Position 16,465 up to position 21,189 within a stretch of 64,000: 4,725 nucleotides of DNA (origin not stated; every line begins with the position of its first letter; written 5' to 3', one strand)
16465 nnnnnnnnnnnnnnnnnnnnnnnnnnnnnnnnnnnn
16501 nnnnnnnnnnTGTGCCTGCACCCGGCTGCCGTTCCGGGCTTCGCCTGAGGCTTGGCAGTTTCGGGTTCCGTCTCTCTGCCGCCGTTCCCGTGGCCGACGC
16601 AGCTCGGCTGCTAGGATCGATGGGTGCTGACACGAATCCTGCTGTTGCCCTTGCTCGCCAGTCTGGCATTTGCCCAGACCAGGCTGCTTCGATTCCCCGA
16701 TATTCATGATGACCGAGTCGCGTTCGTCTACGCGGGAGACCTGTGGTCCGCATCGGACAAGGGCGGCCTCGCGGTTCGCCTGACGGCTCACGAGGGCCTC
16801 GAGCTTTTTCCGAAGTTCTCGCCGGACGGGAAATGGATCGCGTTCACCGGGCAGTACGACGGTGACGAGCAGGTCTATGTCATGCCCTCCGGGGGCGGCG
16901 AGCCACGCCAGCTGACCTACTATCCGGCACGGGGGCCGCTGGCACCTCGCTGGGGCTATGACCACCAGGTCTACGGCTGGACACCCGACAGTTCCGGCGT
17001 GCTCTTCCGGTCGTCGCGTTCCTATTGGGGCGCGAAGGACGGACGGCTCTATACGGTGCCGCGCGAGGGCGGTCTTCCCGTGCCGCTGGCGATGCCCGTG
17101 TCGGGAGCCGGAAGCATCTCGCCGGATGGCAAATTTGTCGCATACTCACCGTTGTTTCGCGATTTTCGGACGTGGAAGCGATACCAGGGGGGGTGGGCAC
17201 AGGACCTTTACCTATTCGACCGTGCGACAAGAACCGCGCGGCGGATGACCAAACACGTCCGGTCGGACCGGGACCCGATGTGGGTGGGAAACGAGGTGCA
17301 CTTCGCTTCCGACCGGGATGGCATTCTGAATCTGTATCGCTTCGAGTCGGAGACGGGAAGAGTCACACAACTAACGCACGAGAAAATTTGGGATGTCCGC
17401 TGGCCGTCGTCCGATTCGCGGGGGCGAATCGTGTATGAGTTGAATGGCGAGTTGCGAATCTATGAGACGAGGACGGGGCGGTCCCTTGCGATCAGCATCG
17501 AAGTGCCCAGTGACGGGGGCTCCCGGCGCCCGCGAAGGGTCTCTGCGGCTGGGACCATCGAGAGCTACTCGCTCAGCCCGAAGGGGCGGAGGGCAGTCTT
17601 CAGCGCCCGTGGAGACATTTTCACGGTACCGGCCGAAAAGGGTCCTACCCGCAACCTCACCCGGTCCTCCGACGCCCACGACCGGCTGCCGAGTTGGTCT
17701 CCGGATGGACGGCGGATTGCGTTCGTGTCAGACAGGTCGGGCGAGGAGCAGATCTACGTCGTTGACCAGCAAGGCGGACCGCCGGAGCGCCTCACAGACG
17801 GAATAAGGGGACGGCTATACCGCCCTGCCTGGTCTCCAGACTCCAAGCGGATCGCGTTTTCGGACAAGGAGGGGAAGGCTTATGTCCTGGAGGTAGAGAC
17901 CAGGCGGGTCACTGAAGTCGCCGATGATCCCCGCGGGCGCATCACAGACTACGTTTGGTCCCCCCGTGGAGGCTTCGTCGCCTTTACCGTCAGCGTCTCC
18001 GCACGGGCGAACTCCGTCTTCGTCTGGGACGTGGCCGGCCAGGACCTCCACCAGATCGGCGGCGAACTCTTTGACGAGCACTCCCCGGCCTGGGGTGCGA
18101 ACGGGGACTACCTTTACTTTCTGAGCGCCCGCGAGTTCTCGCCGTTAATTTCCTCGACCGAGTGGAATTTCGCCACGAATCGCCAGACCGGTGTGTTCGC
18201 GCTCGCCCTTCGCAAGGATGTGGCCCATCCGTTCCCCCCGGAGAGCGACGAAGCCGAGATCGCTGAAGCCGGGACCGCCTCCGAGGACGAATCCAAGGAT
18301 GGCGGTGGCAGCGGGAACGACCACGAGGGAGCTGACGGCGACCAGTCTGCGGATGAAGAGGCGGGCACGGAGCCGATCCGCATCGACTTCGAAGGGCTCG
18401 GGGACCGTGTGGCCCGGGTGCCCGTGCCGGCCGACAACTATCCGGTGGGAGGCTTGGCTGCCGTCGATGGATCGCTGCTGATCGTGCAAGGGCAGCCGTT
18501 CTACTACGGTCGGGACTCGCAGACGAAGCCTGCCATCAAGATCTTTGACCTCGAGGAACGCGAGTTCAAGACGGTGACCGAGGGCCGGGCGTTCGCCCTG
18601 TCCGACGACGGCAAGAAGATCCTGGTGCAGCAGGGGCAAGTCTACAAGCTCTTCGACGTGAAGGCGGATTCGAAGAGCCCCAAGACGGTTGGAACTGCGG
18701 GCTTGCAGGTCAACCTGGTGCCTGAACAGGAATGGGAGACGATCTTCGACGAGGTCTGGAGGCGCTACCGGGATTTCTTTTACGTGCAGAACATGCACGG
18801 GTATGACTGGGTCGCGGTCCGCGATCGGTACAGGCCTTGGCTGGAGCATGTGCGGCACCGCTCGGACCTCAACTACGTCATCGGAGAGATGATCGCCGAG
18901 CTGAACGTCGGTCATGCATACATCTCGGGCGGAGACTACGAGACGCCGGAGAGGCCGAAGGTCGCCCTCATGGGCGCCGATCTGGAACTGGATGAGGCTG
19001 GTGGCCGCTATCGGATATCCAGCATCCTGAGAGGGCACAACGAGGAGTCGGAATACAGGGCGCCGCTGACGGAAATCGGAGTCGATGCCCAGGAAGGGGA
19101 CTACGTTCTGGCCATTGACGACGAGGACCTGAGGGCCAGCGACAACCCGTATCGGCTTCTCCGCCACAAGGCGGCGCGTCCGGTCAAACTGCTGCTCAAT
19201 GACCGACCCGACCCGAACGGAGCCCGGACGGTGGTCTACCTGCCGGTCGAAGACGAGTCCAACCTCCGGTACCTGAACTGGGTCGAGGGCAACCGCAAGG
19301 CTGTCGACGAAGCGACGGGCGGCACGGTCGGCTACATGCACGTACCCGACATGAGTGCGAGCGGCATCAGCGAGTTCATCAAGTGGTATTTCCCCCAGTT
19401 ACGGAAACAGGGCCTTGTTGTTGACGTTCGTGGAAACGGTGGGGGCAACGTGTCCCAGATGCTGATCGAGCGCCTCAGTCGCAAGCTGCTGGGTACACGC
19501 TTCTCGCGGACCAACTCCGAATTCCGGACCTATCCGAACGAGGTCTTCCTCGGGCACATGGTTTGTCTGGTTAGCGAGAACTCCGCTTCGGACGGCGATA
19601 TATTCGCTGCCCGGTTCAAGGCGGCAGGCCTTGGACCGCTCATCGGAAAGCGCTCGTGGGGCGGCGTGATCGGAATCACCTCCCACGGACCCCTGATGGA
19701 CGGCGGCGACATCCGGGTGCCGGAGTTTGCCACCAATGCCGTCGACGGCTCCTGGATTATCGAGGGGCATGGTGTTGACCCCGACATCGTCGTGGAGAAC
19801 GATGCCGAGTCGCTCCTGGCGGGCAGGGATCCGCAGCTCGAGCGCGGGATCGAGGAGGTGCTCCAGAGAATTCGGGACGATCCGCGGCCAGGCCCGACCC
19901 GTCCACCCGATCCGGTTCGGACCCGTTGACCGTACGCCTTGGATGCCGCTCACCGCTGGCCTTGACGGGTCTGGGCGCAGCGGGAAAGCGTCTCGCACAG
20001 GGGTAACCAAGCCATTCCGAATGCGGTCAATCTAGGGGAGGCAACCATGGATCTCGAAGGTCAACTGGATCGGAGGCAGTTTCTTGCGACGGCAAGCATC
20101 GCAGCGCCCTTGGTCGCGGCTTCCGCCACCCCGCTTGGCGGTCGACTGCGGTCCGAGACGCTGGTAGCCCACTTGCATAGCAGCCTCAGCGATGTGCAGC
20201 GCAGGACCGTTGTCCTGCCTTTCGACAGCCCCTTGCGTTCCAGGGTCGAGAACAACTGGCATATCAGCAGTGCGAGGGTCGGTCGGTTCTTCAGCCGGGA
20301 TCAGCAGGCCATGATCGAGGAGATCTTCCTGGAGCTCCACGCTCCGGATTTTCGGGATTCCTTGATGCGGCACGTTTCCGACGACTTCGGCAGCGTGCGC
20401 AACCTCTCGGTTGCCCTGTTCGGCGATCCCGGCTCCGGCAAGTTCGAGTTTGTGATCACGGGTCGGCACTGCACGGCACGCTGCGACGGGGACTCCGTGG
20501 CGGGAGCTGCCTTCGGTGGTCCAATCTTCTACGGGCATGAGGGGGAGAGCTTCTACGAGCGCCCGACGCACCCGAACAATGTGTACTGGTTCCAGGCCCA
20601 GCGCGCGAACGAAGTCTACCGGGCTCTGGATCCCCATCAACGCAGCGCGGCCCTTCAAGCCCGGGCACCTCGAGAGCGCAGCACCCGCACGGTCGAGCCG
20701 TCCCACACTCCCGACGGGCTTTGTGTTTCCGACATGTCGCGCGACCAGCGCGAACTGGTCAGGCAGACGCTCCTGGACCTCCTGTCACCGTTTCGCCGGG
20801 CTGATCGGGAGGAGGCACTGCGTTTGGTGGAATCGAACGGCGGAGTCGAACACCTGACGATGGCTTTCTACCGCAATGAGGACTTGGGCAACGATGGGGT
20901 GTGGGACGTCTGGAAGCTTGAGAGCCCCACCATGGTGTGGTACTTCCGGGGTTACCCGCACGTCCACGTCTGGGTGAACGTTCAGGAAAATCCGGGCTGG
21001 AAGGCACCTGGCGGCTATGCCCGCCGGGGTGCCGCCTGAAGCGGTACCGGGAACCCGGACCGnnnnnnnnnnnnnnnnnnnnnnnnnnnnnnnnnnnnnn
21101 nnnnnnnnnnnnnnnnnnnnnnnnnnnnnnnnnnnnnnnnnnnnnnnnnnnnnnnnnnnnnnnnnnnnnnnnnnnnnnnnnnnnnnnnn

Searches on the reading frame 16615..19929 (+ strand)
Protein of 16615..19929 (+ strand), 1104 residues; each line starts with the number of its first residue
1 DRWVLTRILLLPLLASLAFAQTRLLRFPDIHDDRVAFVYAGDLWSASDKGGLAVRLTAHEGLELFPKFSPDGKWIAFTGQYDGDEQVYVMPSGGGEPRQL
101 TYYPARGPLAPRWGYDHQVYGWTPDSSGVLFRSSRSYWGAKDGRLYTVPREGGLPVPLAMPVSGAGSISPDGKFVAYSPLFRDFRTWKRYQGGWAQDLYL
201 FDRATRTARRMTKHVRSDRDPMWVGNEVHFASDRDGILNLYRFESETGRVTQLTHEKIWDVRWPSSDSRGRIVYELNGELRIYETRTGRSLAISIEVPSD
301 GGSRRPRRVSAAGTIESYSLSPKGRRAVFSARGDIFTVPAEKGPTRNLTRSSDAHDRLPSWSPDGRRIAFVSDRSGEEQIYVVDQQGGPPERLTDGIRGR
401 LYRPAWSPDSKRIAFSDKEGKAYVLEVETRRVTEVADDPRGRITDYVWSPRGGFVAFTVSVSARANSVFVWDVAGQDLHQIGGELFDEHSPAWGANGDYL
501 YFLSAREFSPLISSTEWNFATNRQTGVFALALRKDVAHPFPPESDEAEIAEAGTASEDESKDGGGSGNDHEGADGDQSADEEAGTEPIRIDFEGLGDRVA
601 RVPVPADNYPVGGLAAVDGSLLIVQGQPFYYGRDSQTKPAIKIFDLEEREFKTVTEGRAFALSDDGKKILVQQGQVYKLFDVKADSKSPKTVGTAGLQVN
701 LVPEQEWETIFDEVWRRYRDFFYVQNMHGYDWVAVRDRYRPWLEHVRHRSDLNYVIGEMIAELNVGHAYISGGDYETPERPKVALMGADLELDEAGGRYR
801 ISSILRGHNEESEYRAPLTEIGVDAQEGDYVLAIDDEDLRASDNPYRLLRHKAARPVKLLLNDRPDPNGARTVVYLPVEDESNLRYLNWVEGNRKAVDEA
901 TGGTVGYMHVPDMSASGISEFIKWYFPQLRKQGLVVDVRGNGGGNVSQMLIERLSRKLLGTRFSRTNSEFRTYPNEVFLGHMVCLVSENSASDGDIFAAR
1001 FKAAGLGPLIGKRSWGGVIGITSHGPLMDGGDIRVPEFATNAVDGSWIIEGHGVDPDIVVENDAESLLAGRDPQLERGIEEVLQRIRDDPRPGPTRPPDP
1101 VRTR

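Call 65: search_protein_families(library=pfam, proteins=[window:16615-19929:+], max_evalue=0.001)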
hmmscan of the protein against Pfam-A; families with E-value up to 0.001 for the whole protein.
window:16615-19929:+ (1104 aa): 10 families
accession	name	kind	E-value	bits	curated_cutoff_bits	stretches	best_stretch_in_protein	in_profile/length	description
PF07676.18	PD40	-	1.3e-27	95.5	20.9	2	352-382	7-38/38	WD40-like Beta Propeller Repeat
PF03572.23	Peptidase_S41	-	3.2e-27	95.6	24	1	905-1060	2-165/165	Peptidase family S41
PF14684.11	Tricorn_C1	-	2.6e-23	82.1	24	1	703-761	1-59/59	Tricorn protease C1 domain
PF14685.13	PDZ_Tricorn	-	1.9e-18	66.6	25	1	785-873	2-86/88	Tricorn protease PDZ domain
PF00930.27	DPPIV_N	-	6.4e-13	48.6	22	0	330-396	20-82/354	Dipeptidyl peptidase IV (DPP IV) N-terminal region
PF25174.1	Beta-prop_THOC3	-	6.1e-06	25.9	305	1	360-503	9-147/272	THOC3 beta-propeller domain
PF24817.1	WD40_WDHD1_1st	-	0.00016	21.4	109.9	0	397-458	221-283/291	WDHD1 first WD40 domain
PF10647.15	Gmad1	-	0.00021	21.6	20.5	0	353-428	22-84/251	Lipoprotein LpqB beta-propeller domain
PF23775.1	Beta-prop_RIG_2nd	-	0.00048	20.1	80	0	397-439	36-78/278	RIG second beta-propeller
PF25460.1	Beta-prop_Aladin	-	0.00055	19.6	171.1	0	443-477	113-144/340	Aladin seven-bladed propeller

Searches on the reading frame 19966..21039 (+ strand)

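Call 65: search_protein_families(library=pfam, proteins=[window:19966-21039:+], max_evalue=0.001)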
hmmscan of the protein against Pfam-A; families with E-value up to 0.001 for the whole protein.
window:19966-21039:+ (357 aa): 1 family
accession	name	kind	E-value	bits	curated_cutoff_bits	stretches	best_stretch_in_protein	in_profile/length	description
PF12006.13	DUF3500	-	1.5e-10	41.6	27.2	1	67-302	12-248/297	Protein of unknown function (DUF3500)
